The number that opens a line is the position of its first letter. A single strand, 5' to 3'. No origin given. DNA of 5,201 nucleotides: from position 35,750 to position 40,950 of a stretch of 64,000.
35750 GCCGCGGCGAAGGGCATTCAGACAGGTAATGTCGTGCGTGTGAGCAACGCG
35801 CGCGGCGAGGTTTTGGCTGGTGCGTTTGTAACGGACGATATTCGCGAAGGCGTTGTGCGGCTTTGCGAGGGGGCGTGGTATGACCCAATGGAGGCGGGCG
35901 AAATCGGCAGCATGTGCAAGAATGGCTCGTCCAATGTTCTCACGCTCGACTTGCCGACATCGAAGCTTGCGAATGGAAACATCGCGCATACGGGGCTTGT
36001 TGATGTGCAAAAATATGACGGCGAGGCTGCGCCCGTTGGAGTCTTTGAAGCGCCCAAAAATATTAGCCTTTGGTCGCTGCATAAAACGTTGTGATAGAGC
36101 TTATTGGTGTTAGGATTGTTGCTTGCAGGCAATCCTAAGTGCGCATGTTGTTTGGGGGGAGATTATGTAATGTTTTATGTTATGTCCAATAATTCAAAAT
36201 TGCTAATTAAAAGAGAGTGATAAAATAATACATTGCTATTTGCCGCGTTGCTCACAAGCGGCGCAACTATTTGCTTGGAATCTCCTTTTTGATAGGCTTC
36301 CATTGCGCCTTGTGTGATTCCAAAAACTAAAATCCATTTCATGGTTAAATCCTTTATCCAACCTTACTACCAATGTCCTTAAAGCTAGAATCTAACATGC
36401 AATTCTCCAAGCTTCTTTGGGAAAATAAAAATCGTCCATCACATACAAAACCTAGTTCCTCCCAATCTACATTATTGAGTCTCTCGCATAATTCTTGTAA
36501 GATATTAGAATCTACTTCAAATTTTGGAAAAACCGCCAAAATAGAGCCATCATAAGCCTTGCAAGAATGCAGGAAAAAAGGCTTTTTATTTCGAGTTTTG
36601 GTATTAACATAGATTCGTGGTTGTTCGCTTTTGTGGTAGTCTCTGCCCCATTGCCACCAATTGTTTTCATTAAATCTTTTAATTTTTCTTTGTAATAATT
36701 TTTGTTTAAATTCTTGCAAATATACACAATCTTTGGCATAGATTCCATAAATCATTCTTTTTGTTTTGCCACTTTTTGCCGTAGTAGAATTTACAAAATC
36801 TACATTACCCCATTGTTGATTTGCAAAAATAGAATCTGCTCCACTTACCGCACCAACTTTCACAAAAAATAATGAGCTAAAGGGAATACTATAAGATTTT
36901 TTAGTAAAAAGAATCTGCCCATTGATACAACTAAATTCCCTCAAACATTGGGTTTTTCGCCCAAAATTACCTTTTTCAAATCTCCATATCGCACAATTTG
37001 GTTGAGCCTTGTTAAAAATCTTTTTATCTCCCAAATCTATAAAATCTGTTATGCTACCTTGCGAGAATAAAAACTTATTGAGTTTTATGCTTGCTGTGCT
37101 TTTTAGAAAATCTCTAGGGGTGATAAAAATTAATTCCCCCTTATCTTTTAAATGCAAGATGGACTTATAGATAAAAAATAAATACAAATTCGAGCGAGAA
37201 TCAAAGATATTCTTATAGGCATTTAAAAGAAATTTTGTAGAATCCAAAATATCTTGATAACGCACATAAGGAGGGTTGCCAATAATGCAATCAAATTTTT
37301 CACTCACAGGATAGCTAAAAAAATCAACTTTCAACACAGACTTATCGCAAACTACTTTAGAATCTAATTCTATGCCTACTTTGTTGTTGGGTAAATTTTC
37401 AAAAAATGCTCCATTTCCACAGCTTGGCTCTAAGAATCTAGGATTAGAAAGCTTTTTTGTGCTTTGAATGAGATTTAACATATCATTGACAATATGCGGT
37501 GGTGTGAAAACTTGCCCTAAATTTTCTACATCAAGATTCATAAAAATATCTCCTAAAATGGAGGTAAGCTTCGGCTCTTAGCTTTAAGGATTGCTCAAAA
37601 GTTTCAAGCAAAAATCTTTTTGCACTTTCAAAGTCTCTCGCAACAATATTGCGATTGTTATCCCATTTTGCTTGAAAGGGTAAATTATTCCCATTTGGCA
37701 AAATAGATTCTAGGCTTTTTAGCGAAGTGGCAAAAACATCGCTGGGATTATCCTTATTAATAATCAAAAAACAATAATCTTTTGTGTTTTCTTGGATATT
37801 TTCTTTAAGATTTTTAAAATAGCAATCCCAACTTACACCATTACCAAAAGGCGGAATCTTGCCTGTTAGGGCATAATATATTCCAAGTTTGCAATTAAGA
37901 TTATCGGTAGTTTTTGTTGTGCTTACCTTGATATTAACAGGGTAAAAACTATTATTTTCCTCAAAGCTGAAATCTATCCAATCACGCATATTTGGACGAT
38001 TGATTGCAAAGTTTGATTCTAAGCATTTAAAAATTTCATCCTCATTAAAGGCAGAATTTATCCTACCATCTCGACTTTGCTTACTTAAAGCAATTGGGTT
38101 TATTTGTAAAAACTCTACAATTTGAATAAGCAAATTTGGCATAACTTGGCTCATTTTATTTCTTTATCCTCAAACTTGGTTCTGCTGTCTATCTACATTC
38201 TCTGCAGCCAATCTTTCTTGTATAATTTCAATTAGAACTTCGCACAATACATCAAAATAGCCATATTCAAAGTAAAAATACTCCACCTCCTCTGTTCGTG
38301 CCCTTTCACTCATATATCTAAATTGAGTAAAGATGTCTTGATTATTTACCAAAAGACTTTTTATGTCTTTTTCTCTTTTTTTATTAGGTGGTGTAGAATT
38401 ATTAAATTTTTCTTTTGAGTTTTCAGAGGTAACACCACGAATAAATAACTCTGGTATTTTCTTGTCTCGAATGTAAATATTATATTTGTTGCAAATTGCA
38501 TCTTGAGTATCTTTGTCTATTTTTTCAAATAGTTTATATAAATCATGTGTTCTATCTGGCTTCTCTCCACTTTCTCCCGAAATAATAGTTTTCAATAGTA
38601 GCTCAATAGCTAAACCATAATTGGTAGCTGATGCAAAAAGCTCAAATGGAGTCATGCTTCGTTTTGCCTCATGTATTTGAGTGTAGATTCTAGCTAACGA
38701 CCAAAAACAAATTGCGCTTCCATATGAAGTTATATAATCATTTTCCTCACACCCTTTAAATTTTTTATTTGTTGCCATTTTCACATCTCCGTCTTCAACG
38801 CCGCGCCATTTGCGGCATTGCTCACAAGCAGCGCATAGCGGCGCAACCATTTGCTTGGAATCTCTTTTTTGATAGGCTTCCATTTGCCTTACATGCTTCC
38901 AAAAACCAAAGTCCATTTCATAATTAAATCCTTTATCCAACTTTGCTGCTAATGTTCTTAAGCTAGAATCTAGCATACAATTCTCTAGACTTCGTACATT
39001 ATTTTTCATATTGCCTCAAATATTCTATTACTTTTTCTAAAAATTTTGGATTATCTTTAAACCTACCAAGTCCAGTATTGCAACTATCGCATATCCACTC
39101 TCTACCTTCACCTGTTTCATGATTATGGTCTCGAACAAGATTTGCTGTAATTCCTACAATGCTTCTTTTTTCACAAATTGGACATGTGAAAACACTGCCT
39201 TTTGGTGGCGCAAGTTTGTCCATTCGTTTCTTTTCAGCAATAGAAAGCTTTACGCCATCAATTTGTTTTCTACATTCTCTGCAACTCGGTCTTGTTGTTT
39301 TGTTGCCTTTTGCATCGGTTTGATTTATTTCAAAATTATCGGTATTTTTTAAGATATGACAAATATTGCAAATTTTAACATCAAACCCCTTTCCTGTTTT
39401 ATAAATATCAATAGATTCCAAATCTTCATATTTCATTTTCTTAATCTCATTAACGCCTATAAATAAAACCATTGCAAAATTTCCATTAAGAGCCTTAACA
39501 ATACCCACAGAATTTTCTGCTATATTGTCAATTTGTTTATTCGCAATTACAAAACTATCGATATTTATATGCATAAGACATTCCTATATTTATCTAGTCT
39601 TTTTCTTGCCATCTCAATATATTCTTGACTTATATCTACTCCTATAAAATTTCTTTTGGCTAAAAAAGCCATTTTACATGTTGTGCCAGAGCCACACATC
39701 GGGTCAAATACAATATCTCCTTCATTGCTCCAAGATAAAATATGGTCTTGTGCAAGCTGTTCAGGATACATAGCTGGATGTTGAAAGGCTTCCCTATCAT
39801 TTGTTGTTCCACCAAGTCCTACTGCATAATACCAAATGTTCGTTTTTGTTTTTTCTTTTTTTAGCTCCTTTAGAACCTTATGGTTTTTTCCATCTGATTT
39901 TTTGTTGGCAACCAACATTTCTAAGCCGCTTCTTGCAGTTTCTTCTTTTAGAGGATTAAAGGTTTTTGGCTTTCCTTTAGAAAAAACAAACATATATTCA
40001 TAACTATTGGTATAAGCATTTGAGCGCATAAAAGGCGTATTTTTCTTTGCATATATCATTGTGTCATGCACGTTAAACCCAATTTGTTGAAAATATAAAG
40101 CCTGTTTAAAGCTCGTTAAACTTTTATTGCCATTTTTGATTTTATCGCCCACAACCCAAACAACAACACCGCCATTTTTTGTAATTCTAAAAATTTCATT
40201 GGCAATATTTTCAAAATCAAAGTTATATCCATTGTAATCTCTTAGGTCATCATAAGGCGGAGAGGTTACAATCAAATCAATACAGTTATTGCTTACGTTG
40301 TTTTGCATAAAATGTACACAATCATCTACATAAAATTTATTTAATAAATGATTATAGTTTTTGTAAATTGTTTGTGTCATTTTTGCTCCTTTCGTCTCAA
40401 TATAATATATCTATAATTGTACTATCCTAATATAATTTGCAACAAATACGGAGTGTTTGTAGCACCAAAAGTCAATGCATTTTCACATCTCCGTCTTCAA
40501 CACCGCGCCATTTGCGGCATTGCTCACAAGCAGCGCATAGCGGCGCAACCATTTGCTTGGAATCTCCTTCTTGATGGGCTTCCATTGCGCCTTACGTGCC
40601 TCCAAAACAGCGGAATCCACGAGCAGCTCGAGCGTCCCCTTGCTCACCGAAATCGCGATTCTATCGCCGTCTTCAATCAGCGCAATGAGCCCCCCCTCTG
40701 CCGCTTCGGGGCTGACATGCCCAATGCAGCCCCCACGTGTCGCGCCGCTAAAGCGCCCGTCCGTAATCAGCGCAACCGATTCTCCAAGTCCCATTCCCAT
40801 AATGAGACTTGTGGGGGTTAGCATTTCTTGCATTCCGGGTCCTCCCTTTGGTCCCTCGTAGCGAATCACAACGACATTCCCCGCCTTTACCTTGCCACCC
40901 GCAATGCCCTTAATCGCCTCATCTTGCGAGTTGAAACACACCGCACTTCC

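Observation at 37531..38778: HEPN-like gene packed upstream of a nuclease-methylase pair inside one repeat-bounded cassette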

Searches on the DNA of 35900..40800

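Call 88: search_rna_families(source=window, start=35900, end=40800, threshold=evalue, max_evalue=1)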
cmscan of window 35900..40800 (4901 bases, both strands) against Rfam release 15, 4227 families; matches with E-value up to 1: 1.
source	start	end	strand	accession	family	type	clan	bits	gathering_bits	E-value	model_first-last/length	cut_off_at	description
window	38185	38221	-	RF01360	CRISPR-DR47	Gene; CRISPR;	-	27.4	39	0.061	1-37/37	no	CRISPR RNA direct repeat element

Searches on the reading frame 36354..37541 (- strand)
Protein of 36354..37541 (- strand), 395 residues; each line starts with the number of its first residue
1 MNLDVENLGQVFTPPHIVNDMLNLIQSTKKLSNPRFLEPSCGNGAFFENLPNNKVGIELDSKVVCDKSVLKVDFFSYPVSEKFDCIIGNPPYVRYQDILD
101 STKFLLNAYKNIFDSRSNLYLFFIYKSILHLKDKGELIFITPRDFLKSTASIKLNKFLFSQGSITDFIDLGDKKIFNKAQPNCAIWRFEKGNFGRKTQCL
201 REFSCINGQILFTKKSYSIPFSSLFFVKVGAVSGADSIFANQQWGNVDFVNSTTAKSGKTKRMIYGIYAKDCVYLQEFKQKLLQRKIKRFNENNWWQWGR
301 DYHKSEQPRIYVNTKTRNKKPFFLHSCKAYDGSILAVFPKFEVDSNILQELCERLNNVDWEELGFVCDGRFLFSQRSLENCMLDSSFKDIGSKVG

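Call 4: search_protein_families(library=pfam, proteins=[window:36354-37541:-], max_evalue=1)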
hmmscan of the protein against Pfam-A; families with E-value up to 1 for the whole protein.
window:36354-37541:- (395 aa): 4 families
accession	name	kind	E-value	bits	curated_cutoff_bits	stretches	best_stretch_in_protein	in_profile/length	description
PF07669.17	Eco57I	-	1.7e-22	80.8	25.3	1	73-176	64-171/171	Eco57I restriction-modification methylase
PF02384.22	N6_Mtase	-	6.8e-10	39.2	20.4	2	70-198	115-240/311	N-6 DNA Methylase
PF20473.4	MmeI_Mtase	-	0.074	12.7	27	0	23-47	10-34/259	MmeI, DNA-methyltransferase domain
PF05175.20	MTS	-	0.11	12.6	23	1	68-98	84-114/170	Methyltransferase small domain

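Call 5: search_protein_families(library=ncbifam, proteins=[window:36354-37541:-], max_evalue=1)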
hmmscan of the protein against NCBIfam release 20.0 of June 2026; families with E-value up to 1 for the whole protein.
window:36354-37541:- (395 aa): 13 families
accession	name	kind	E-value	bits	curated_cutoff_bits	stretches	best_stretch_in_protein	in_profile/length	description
NF033452.1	BREX_1_MTaseX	exception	2.9e-11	42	500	1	69-192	494-619/1210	BREX-1 system adenine-specific DNA-methyltransferase PglX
TIGR02987.1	met_A_Alw26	exception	2.2e-07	30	353.5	3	8-49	3-48/523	Alw26I/Eco31I/Esp3I family type II restriction adenine-specific DNA-methyltransferase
TIGR00536.1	hemK_fam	subfamily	0.0017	17.5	115.5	1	70-101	170-201/286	HemK family protein methyltransferase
TIGR03534.1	RF_mod_PrmC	equivalog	0.002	17.6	199.1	1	68-98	141-172/253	peptide chain release factor N(5)-glutamine methyltransferase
TIGR00537.1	hemK_rel_arch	hypoth_equivalog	0.0023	17.6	87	1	68-140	69-139/179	HemK2/MTQ2 family protein methyltransferase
NF047738.1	antiphage_MADS2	equivalog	0.0032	15.8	720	1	7-48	309-347/654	methylation-associated defense system DNA methyltransferase MAD2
NF033455.1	BREX_6_MTaseX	exception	0.0038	14.7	900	1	75-170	547-638/1319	BREX-6 system adenine-specific DNA-methyltransferase PglX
TIGR03533.1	L3_gln_methyl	equivalog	0.012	15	229.7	1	69-98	176-205/284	50S ribosomal protein L3 N(5)-glutamine methyltransferase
NF033659.0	Shiga_Stx1B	exception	0.035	14.3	175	1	72-121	11-58/89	Shiga toxin Stx1 subunit B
NF007482.0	PRK10073.1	equivalog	0.069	12.1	423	1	93-150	187-244/334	glycosyltransferase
NF011529.0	PRK14968.1-3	equivalog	0.081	12.3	162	1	68-138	85-153/198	putative methyltransferase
NF041698.1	Shig_StxB_1c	exception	0.083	13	201.2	1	72-122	11-59/89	Shiga toxin Stx1c subunit B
NF041699.1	Shig_StxB_1d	exception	0.096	12.7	199.5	1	71-125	10-62/89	Shiga toxin Stx1d subunit B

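Call 6: search_protein_families(library=padloc, proteins=[window:36354-37541:-], max_evalue=1)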
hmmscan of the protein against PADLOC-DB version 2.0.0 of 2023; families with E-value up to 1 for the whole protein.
window:36354-37541:- (395 aa): 51 families (the best 25 are shown)
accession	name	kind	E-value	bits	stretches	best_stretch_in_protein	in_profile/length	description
PDLC03282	MTase_II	-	1.6e-135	450.3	1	2-388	7-380/386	Type II methyltransferase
PDLC03248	MTase_II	-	7.5e-42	141.7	2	7-193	8-199/521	Type II methyltransferase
PDLC03335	MTase_II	-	1.3e-24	84.8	2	57-191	170-305/607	Type II methyltransferase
PDLC03612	REase_MTase_IIG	-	7.7e-23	78.6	1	83-192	807-916/1247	Type IIG restriction enzyme-methyltransferase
PDLC03313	MTase_II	-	2.4e-20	70.6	2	60-178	122-240/563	Type II methyltransferase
PDLC03267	MTase_II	-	2.3e-19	67.7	1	9-185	14-212/539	Type II methyltransferase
PDLC03293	MTase_II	-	7.9e-19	65.7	1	7-194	15-212/427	Type II methyltransferase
PDLC03258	MTase_II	-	6.1e-18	63.1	1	9-156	23-170/366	Type II methyltransferase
PDLC03250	MTase_II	-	2.8e-17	60.7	2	79-185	337-444/775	Type II methyltransferase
PDLC03604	REase_MTase_IIG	-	4.2e-16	56.2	2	80-191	532-648/1011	Type IIG restriction enzyme-methyltransferase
PDLC03226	MTase_II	-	5.8e-15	52.9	1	72-206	118-251/579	Type II methyltransferase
PDLC03719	oMTase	-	6.4e-15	53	1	8-161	25-185/387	orphan methyltransferase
PDLC03315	MTase_II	-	3e-14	50.7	2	81-178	132-228/502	Type II methyltransferase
PDLC03338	MTase_II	-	5.9e-14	49.7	2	69-163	232-322/604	Type II methyltransferase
PDLC03366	MTase_II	-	1.1e-13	48.7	1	7-216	21-247/568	Type II methyltransferase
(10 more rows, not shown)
